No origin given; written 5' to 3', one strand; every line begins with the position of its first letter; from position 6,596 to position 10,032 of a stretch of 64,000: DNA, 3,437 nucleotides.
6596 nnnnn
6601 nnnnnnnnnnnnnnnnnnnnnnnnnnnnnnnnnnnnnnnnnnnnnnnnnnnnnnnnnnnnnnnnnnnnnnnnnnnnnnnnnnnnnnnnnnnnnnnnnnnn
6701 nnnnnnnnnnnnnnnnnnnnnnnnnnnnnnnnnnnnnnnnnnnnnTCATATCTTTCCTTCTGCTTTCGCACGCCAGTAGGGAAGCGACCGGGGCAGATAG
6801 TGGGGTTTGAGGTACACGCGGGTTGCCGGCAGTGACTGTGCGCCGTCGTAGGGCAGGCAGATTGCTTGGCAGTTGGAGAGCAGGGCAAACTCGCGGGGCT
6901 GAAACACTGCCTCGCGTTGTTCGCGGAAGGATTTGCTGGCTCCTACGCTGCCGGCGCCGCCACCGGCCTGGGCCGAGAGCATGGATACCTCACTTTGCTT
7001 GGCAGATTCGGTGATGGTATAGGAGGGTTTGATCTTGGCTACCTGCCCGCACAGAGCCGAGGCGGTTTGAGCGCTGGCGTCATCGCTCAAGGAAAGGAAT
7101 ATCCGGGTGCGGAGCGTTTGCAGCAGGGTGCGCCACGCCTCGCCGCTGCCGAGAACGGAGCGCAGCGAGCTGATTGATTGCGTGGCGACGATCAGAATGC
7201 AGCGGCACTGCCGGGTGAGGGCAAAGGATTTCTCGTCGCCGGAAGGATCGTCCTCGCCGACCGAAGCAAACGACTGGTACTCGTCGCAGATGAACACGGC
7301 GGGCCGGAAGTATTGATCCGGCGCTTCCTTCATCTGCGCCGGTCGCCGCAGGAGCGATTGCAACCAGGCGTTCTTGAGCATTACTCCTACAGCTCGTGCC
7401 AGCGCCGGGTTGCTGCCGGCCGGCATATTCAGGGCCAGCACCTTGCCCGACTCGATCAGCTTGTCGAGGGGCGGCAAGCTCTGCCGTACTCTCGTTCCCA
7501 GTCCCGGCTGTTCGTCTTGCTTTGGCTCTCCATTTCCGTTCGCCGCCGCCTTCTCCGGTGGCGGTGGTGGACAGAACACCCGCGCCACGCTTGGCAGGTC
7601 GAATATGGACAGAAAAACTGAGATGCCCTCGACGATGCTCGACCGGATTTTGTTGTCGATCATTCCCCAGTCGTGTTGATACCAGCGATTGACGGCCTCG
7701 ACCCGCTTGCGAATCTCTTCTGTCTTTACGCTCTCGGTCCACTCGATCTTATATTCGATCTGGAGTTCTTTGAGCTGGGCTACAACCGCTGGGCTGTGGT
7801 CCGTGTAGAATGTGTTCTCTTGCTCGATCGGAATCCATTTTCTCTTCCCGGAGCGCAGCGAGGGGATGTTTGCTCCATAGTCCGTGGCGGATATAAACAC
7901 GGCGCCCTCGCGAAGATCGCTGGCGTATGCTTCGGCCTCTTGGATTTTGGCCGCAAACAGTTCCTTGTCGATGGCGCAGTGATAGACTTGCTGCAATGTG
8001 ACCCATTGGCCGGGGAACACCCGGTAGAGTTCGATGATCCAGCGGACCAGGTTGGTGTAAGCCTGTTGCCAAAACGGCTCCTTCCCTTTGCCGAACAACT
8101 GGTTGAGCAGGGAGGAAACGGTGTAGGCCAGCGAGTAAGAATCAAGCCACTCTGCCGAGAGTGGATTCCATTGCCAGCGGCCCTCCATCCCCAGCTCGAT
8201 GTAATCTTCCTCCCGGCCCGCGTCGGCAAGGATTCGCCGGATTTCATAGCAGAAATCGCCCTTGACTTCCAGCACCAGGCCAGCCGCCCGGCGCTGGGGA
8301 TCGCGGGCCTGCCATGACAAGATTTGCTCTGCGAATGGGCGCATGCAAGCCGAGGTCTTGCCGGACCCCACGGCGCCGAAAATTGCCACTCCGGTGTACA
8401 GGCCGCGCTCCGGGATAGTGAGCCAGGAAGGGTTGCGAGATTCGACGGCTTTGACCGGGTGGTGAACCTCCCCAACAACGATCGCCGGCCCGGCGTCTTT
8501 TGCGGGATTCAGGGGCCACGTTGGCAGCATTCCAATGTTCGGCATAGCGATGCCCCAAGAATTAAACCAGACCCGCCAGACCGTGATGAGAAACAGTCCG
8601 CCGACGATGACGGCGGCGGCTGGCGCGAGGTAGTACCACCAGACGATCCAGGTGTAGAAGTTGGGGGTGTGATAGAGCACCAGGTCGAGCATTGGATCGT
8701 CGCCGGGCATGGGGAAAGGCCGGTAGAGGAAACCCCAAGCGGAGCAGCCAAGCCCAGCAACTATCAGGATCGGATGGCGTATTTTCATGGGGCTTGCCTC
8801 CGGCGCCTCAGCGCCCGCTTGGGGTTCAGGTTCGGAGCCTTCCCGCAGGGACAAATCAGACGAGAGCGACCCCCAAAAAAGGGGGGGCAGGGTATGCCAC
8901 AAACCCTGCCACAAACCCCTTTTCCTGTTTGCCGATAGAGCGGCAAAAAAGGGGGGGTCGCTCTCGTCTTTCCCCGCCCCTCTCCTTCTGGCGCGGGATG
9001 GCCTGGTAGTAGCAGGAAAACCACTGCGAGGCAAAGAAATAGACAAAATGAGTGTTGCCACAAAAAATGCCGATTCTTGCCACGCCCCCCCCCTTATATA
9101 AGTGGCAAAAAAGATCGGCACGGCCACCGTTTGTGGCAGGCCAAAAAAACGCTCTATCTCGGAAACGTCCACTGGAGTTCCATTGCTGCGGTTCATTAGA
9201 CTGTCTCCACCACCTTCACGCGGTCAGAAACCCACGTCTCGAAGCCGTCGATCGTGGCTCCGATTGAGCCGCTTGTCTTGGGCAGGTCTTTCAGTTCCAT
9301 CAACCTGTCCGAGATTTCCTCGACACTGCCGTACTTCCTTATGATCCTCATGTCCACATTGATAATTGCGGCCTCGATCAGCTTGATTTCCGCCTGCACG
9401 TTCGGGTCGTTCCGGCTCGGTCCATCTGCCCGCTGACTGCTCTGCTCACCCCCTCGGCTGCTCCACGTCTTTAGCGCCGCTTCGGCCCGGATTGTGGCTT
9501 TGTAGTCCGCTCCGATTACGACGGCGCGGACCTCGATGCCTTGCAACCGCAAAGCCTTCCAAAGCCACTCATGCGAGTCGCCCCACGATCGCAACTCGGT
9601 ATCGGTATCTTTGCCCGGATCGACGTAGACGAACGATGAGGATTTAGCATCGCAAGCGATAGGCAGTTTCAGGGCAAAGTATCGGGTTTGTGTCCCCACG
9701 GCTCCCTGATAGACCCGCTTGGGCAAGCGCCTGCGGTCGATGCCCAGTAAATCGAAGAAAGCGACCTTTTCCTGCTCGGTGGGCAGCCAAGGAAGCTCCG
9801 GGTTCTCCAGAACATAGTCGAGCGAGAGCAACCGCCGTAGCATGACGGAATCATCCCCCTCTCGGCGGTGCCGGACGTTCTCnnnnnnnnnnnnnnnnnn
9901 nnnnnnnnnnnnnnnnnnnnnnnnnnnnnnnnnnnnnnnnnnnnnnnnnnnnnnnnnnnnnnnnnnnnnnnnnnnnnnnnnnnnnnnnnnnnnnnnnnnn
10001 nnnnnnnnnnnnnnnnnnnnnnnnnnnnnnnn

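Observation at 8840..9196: Repeat-dense candidate oriT/operator between the replication-relaxation gene and traG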

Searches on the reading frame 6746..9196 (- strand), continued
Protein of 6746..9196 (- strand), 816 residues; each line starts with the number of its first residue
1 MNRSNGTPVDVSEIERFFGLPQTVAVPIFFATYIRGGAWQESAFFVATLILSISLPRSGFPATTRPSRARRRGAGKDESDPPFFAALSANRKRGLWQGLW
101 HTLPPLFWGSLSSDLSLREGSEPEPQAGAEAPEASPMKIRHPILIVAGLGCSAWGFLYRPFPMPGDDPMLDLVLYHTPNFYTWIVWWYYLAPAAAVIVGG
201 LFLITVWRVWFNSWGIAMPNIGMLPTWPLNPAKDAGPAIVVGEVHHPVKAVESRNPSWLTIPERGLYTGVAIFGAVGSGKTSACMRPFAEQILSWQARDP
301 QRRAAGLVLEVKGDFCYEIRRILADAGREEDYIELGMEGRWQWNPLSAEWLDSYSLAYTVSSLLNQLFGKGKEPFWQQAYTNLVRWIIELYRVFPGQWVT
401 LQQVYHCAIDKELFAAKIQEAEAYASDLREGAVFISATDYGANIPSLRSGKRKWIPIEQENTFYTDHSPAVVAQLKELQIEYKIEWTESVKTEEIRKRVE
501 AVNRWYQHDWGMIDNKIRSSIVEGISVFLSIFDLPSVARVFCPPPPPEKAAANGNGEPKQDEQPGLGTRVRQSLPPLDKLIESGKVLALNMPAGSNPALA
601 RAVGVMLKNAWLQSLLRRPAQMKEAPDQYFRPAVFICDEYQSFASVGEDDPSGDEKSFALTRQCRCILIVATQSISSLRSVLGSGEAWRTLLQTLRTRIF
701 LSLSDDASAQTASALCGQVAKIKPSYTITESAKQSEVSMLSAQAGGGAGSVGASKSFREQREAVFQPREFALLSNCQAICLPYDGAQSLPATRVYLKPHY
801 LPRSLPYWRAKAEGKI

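Call 104: find_encoding_contigs(protein=P0408, flank=10000, max_places=1)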
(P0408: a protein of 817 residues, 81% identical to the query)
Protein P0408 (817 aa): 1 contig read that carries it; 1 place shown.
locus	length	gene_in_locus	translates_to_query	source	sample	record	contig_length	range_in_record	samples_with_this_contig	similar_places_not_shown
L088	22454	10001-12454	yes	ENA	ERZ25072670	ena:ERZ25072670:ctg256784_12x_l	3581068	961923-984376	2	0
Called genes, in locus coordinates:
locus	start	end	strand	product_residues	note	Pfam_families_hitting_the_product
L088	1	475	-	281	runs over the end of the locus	PF00239:Resolvase, PF07508:Recombinase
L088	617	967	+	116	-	PF01726:LexA_DNA_bind, PF01047:MarR (weak), PF12802:MarR_2 (weak), PF13545:HTH_Crp_2 (weak), PF09339:HTH_IclR (weak)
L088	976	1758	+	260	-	-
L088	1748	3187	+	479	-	PF06508:QueC (weak)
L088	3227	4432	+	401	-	PF07592:DDE_Tnp_ISAZ013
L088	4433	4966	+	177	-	-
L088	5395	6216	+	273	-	-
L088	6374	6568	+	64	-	-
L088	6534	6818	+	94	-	-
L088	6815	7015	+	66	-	-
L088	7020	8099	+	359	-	PF08401:ArdcN, PF18818:MPTase-PolyVal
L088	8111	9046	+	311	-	-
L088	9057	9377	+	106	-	-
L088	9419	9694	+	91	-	PF04956:TrbC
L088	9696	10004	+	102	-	-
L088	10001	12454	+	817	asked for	PF27097:VirB4_TrbE_N (faint), PF01580:FtsK_SpoIIIE (faint), PF01935:DUF87, PF10412:TrwB_AAD_bind (faint), PF12846:AAA_10 (faint), PF19044:P-loop_TraG (weak)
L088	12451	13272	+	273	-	PF03524:CagX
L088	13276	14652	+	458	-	PF03743:TrbI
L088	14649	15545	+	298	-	-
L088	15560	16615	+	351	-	PF04610:TrbL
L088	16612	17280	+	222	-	PF04335:VirB8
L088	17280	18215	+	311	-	-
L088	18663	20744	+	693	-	PF10412:TrwB_AAD_bind (faint), PF12696:TraG-D_C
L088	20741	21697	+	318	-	PF00437:T2SSE, PF27713:UCP018868 (weak), PF13191:AAA_16 (faint), PF13555:AAA_29 (faint), PF13401:AAA_22 (faint)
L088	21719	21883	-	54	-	-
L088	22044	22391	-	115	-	PF13744:HTH_37, PF12844:HTH_19 (weak), PF01381:HTH_3, PF13413:HTH_25 (weak), PF13443:HTH_26, PF13560:HTH_31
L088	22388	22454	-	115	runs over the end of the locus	PF05973:Gp49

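Call 117: search_dna_similar(query=window:6749-8788:-, collection=plasmids, mode=protein, max_evalue=1e-20, max_rows=12)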
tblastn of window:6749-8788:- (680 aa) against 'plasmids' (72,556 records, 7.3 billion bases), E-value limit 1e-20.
Records with a match: 1; places in all: 1; records where one place covers at least 80% of the query: 1.
Best place of each record, by identity: <60% 1.
By first word of the organism name: Agarilytica 1.
By predicted mobility (MOB-suite, as given by PLSDB): non-mobilizable 1.
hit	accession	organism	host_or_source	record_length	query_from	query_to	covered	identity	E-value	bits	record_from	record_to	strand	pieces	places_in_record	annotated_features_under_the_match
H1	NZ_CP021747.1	Agarilytica rhodophyticola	Rhodophyta,Sea water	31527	88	671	86%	27.9%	2e-56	215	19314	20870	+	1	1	TraM recognition domain-containing protein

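Call 118: get_annotated_region(hit=H1, flank=14000)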
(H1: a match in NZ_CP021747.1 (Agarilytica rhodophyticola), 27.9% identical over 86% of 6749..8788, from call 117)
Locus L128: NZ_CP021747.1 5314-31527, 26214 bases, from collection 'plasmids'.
description: Agarilytica rhodophyticola strain 017 plasmid pSU3, complete sequence
organism: Agarilytica rhodophyticola (NCBI taxid 1737490)
taxonomy: Bacteria; Pseudomonadota; Gammaproteobacteria; Cellvibrionales; Cellvibrionaceae; Agarilytica; Agarilytica rhodophyticola
host: -; source: Rhodophyta,Sea water; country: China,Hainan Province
typing (MOB-suite, as given by PLSDB): non-mobilizable; replicon rep_cluster_147
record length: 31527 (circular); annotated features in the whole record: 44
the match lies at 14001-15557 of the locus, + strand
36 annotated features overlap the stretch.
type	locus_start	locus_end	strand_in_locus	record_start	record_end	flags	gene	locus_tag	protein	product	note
CDS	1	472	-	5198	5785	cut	-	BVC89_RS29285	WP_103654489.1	hypothetical protein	-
CDS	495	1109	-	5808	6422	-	-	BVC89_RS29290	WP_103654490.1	hypothetical protein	-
CDS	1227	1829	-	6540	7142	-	-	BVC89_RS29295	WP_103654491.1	hypothetical protein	-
CDS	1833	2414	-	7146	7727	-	-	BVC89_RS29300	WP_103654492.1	AHH domain-containing protein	-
CDS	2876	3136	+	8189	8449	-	-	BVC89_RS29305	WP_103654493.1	hypothetical protein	-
CDS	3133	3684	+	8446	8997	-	-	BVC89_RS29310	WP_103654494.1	recombinase family protein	GO:0006310 - DNA recombination [Evidence IEA]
CDS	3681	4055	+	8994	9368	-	-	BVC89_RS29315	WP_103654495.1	hypothetical protein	-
CDS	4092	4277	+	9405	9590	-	-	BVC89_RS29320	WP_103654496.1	hypothetical protein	-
CDS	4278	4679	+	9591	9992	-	-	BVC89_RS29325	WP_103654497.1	hypothetical protein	-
CDS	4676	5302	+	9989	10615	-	-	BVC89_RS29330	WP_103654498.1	DUF6088 family protein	-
CDS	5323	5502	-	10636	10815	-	-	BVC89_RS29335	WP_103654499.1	hypothetical protein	-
CDS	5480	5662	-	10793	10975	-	-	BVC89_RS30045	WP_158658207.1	hypothetical protein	-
CDS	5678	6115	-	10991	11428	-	-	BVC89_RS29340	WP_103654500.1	hypothetical protein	-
CDS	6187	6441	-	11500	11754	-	-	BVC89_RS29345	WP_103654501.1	hypothetical protein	-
CDS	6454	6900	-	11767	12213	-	-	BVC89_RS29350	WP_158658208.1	rubredoxin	-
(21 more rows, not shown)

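Call 119: search_protein_families(library=ncbifam, proteins=[L085:6955-7902:+, L086:8151-9041:+, L087:8117-9016:+, L088:8111-9046:+], max_evalue=1)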
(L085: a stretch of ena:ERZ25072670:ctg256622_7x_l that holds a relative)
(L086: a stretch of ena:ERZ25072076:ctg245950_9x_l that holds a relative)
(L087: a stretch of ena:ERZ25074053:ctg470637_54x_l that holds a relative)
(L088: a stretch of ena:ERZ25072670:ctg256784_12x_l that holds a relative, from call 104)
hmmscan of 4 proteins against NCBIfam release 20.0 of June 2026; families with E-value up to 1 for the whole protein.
L085:6955-7902:+ (315 aa): 0 families

L086:8151-9041:+ (296 aa): 0 families

L087:8117-9016:+ (299 aa): 0 families

L088:8111-9046:+ (311 aa): 1 family
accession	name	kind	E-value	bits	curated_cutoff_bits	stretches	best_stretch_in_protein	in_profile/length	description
NF051861.1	PolglcturonPglBAgro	equivalog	0.019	13.8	600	1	189-281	12-103/437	polygalacturonase PglB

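Call 120: search_protein_families(library=pfam, proteins=[L087:8117-9016:+, L088:8111-9046:+, L087:6435-6812:+, L088:5395-6216:+], max_evalue=1)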
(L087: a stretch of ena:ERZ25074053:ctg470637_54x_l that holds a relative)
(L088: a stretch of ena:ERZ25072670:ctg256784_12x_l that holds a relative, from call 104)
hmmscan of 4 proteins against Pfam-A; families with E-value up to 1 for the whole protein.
L087:8117-9016:+ (299 aa): 0 families

L088:8111-9046:+ (311 aa): 1 family
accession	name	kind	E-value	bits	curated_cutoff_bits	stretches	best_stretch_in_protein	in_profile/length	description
PF13814.12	Replic_Relax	-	0.0093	16.5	25.3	1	77-264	13-168/191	Replication-relaxation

L087:6435-6812:+ (125 aa): 0 families

L088:5395-6216:+ (273 aa): 0 families

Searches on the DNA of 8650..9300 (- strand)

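Call 107: search_rna_families(source=window, start=8650, end=9300, threshold=evalue, max_evalue=1)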
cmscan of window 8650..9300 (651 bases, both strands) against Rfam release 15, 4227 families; matches with E-value up to 1: 1.
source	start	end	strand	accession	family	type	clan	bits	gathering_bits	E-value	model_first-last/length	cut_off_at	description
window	8884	8980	-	RF02460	Virus_CITE_5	Cis-reg;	-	22.8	90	0.053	1-94/94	no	Satellite tobacco necrosis virus cap-independent translation element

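Call 116: search_dna_similar(query=window:8789-9195:-, collection=plasmids, mode=distant, max_evalue=0.01, max_rows=10)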
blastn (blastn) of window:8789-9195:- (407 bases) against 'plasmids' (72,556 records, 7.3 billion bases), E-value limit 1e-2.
No match.

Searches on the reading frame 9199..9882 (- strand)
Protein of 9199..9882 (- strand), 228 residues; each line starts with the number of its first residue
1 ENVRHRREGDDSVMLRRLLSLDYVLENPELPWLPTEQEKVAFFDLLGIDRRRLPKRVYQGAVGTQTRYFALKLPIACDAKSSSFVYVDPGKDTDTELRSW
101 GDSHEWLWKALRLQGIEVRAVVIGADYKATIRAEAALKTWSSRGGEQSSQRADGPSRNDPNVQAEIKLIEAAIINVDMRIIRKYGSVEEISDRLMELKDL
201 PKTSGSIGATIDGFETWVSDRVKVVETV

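Call 83: predict_structure(alignment_id=A5)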
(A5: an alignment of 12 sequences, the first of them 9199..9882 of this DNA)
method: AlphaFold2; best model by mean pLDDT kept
length: 228 residues; sequences in the alignment: 12
mean_pLDDT: 56.3   pTM: 0.37
mean pLDDT of the five models: 56.3, 54.0, 51.1, 49.6, 47.5
residues with pLDDT >= 90: 5; 70-90: 38; 50-70: 103; < 50: 82
segments of 3 or more residues with pLDDT < 50: 1-15, 75-85, 87-99, 146-153, 204-228
pLDDT, mean of each block of 10 residues (from residue 1): 33 49 55 55 57 54 52 45 44 44 59 56 52 61 49 61 89 88 85 81 42 44 36
secondary structure, 60 per line:
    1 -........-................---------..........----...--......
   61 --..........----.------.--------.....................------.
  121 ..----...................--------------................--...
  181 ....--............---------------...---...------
elements in order: H2-9 H11-26 H36-45 E55-60 E63-68 H69-72 H93-113 E120-122 H127-145 H160-175 H178-184 H187-198 E214-216
